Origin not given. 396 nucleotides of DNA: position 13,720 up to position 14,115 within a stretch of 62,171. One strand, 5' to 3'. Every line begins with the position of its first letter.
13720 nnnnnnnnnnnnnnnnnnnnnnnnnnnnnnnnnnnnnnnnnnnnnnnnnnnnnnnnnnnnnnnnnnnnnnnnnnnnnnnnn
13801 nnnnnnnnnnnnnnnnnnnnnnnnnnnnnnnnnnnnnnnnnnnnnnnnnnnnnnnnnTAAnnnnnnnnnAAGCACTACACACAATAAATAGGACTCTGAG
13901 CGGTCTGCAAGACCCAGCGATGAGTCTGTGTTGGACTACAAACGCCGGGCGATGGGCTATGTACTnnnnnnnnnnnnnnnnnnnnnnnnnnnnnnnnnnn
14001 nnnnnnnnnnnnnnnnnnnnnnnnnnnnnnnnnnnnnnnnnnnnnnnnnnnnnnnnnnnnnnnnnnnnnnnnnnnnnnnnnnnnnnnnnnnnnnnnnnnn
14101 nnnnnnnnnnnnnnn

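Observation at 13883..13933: Conserved 12-bp-stem hairpin element marks the 3' end of three separate AT-rich cassettes (copies at 13883, 18896, 59229)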

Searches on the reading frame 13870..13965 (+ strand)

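Call 23: search_protein_families(library=pfam, proteins=[L002:3297-4463:-, L002:4463-5359:-, L001:3308-3688:-, L001:4181-4777:-, L001:2377-3000:+, L002:2658-2990:+, L002:2213-2668:+, L002:1002-2093:+, L001:1827-2405:+, L001:958-1629:+], max_evalue=0.01)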
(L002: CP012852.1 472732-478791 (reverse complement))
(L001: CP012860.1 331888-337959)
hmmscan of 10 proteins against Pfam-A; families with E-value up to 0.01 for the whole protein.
L002:3297-4463:- (388 aa): 2 families
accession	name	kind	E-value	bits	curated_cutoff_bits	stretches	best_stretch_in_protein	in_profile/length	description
PF04986.18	Y2_Tnp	-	1.7e-52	178.5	20.9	1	139-314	1-179/183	Putative transposase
PF14319.11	Zn_Tnp_IS91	-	1.6e-28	98.9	26.3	1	11-99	2-90/90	Transposase zinc-binding domain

L002:4463-5359:- (298 aa): 3 families
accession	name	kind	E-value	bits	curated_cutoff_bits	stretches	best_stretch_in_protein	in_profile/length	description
PF00589.27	Phage_integrase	-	1.5e-35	123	27.1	1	126-280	7-169/172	Phage integrase family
PF13495.12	Phage_int_SAM_4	-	2.5e-09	37.9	27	1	25-99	3-77/85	Phage integrase, N-terminal SAM-like domain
PF02899.23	Phage_int_SAM_1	-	0.0014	19.3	22.3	1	34-100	12-79/83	Phage integrase, N-terminal SAM-like domain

L001:3308-3688:- (126 aa): 1 family
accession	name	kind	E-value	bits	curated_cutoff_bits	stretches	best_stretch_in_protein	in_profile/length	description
PF04986.18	Y2_Tnp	-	6e-11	43.1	20.9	1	8-52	137-180/183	Putative transposase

L001:4181-4777:- (198 aa): 13 families
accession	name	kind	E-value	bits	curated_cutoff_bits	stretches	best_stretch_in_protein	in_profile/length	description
PF13936.12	HTH_38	-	3.2e-11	43.2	27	1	8-42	10-44/44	Helix-turn-helix domain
PF13384.12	HTH_23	-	1.3e-07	31.6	24.6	1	13-44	12-43/50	Homeodomain-like domain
PF13556.12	HTH_30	-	3.2e-05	24.1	27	1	14-41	8-35/59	PucR C-terminal helix-turn-helix domain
PF13518.12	HTH_28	-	0.00017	22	25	1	9-41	4-35/52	Helix-turn-helix domain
PF07506.17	RepB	-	0.00019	22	30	0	9-47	12-49/185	RepB plasmid partitioning protein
PF13551.12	HTH_29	-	0.00046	20.7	28.1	1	13-41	6-35/64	Winged helix-turn helix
PF25213.1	HVO_A0261_N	-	0.0016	18.7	35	1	6-40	12-46/86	HVO_A0261 N-terminal domain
PF20432.4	Xre-like-HTH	-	0.0018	19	25.8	1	11-44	15-45/63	Antitoxin Xre-like helix-turn-helix domain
PF02796.21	HTH_7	-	0.0024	18.4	23.8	1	9-37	12-40/45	Helix-turn-helix domain of resolvase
PF13545.12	HTH_Crp_2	-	0.0034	17.8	27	1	19-41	23-45/70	Crp-like helix-turn-helix domain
PF08279.18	HTH_11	-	0.006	16.9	25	0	8-40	3-37/55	HTH domain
PF25787.1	HTH_SB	-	0.0081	16.4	43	0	3-36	7-40/53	Sleeping Beauty transposase HTH domain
PF04218.19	CENP-B_N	-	0.0091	16.1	21.2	0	14-37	18-41/53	CENP-B N-terminal DNA-binding domain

L001:2377-3000:+ (207 aa): 0 families

L002:2658-2990:+ (110 aa): 0 families

L002:2213-2668:+ (151 aa): 2 families
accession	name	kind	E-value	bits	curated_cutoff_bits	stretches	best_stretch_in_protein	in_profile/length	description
PF04355.18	BamE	-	0.00012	22.2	23.2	1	10-53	10-51/71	Outer membrane protein assembly factor BamE domain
PF11399.14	DUF3192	-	0.00072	20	26.9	1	8-49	27-68/101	Protein of unknown function (DUF3192)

L002:1002-2093:+ (363 aa): 4 families
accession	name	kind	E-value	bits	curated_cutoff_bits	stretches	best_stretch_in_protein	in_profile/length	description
PF00589.27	Phage_integrase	-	2.2e-45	154.9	27.1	1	190-350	2-170/172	Phage integrase family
PF13495.12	Phage_int_SAM_4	-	7.8e-16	58.7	27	1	97-172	7-82/85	Phage integrase, N-terminal SAM-like domain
PF02899.23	Phage_int_SAM_1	-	5.1e-05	23.9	22.3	1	102-166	12-77/83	Phage integrase, N-terminal SAM-like domain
PF13102.12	Phage_int_SAM_5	-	0.0024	18.6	22.3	1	105-167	18-81/98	Phage integrase SAM-like domain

L001:1827-2405:+ (192 aa): 0 families

L001:958-1629:+ (223 aa): 0 families

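Call 67: search_protein_families(library=ncbifam, proteins=[L002:4463-5359:-, L002:3297-4463:-, L002:1002-2093:+], max_evalue=0.001)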
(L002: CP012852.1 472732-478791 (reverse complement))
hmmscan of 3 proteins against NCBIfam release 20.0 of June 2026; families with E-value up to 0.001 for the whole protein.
L002:4463-5359:- (298 aa): 12 families
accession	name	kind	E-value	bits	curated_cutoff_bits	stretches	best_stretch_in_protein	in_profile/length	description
NF040815.2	recomb_XerA_Arch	equivalog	8e-58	196.1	220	1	29-281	5-256/263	site-specific tyrosine recombinase/integron integrase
TIGR02249.1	integrase_gron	subfamily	1.9e-44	152.3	265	2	25-200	3-179/315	integron integrase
TIGR02225.1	recomb_XerD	equivalog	2.6e-44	151.7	329.6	1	34-281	11-276/290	site-specific tyrosine recombinase XerD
TIGR02224.1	recomb_XerC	equivalog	7.6e-43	147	335.15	1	34-281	11-279/295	tyrosine recombinase XerC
NF001399.0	PRK00283.1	subfamily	2.8e-38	131.9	279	1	34-281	20-285/300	tyrosine recombinase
NF002331.0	PRK01287.1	subfamily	8.5e-32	110.5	371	1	113-280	132-313/365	site-specific tyrosine recombinase XerC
NF011946.0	PRK15417.1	equivalog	5.9e-28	98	435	2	225-294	261-330/337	integron integrase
NF003462.0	PRK05084.1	equivalog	9.7e-17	60.7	267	1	142-283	200-348/360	tyrosine recombinase XerS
NF007370.0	PRK09870.1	subfamily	1.3e-13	51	221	1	127-277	18-177/200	tyrosine-type DNA invertase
NF002685.0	PRK02436.1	equivalog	4.3e-08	33.3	178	1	123-270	98-237/245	site-specific tyrosine recombinase XerD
NF007371.0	PRK09871.1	subfamily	1.2e-07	31.4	222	1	142-277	31-172/198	tyrosine-type DNA invertase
NF040693.1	recomb_GmtY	equivalog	8.4e-06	25.3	340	0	200-278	348-431/441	gamma-mobile-trio recombinase GmtY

L002:3297-4463:- (388 aa): 2 families
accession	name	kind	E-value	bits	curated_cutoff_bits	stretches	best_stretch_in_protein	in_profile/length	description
NF033538.2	transpos_IS91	equivalog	4.2e-120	401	125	1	6-360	1-355/356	IS91 family transposase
NF052416.1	ISCR_clade_Ia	exception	0.00017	20.2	925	0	233-321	324-409/509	ISCR element clade Ia family transposase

L002:1002-2093:+ (363 aa): 13 families
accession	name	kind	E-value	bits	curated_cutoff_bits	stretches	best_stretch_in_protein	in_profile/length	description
NF040815.2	recomb_XerA_Arch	equivalog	3.4e-69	233.4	220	1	98-356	6-262/263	site-specific tyrosine recombinase/integron integrase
TIGR02249.1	integrase_gron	subfamily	7.7e-64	216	265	2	96-269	6-179/315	integron integrase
TIGR02225.1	recomb_XerD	equivalog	3e-58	197.4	329.6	1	102-356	11-282/290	site-specific tyrosine recombinase XerD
TIGR02224.1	recomb_XerC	equivalog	1.2e-56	192.3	335.15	1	102-356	11-285/295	tyrosine recombinase XerC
NF001399.0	PRK00283.1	subfamily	3e-55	187.6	279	1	98-356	15-291/300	tyrosine recombinase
NF002331.0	PRK01287.1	subfamily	8.8e-43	146.6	371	1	88-357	26-321/365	site-specific tyrosine recombinase XerC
NF011946.0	PRK15417.1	equivalog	1.1e-39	136.6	435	2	97-281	22-205/337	integron integrase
NF003462.0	PRK05084.1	equivalog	1.9e-24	86.1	267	1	210-355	199-351/360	tyrosine recombinase XerS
NF007370.0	PRK09870.1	subfamily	1e-15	57.9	221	1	207-348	33-179/200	tyrosine-type DNA invertase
NF040693.1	recomb_GmtY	equivalog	1.8e-13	50.5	340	1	280-354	361-438/441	gamma-mobile-trio recombinase GmtY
NF007371.0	PRK09871.1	subfamily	7.7e-12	45.2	222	1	200-347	16-173/198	tyrosine-type DNA invertase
NF002685.0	PRK02436.1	equivalog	7.3e-09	35.8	178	1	104-346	14-244/245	site-specific tyrosine recombinase XerD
NF041502.1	integrase_1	equivalog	1.6e-06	27.2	350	1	308-358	320-370/484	site-specific integrase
